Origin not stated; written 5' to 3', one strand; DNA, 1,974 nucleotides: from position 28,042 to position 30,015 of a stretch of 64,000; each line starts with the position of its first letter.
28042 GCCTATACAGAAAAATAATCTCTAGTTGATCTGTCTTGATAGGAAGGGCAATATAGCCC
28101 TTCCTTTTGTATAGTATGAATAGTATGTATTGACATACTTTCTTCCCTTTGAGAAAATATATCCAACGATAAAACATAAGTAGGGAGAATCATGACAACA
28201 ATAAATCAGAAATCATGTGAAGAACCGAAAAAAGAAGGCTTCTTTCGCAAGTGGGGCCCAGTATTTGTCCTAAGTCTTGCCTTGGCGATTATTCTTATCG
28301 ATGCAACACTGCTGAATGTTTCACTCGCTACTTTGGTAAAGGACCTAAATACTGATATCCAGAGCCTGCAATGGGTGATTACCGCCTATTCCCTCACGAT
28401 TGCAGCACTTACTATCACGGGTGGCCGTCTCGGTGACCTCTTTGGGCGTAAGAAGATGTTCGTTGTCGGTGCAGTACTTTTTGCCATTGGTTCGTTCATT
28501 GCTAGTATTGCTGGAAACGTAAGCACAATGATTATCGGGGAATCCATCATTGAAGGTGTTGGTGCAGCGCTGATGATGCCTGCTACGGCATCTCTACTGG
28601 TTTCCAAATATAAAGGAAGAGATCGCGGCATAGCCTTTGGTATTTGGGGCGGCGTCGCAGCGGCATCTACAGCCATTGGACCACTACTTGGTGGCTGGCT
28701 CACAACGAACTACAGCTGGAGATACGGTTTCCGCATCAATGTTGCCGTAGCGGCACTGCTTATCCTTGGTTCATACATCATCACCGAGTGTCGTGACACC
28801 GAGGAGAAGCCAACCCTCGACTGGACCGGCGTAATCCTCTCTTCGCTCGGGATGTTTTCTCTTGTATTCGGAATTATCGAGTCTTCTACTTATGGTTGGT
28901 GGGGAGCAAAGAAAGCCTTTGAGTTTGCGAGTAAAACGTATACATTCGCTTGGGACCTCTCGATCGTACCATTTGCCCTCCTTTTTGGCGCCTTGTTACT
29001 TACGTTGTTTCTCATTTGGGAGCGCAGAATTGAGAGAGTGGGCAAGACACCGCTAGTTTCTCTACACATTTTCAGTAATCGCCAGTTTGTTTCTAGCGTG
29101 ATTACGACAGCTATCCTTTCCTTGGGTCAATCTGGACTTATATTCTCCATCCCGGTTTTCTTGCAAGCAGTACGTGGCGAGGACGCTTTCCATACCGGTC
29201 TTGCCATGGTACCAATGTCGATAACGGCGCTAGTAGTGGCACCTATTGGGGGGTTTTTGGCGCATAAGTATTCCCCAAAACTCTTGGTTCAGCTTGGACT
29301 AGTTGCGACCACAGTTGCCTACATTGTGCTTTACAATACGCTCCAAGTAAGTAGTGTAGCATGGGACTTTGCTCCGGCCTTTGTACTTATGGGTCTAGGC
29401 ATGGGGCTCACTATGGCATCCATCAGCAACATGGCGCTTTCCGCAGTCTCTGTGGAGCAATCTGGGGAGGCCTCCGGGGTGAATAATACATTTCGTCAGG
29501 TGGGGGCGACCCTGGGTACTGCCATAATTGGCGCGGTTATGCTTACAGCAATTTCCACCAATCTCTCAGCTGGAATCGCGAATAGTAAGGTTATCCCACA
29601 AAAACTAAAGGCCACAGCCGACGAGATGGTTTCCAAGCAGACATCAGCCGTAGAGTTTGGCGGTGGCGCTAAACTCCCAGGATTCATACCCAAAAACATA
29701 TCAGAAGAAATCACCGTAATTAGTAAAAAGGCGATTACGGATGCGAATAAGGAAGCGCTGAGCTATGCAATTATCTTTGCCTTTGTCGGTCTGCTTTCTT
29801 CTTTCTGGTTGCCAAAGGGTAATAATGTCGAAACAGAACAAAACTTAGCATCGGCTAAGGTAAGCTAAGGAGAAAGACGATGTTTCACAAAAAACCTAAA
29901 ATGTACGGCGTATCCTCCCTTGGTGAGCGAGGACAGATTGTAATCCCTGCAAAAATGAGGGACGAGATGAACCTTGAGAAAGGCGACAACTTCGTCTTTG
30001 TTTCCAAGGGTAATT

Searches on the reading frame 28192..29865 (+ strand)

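Call 15: search_protein_families(library=pfam, proteins=[window:28192-29865:+], max_evalue=0.001)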
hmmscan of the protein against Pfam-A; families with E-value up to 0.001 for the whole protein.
window:28192-29865:+ (558 aa): 1 family
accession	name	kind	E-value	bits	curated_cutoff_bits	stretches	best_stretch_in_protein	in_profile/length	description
PF07690.21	MFS_1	-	5e-52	177.4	33.4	1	27-443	1-347/347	Major Facilitator Superfamily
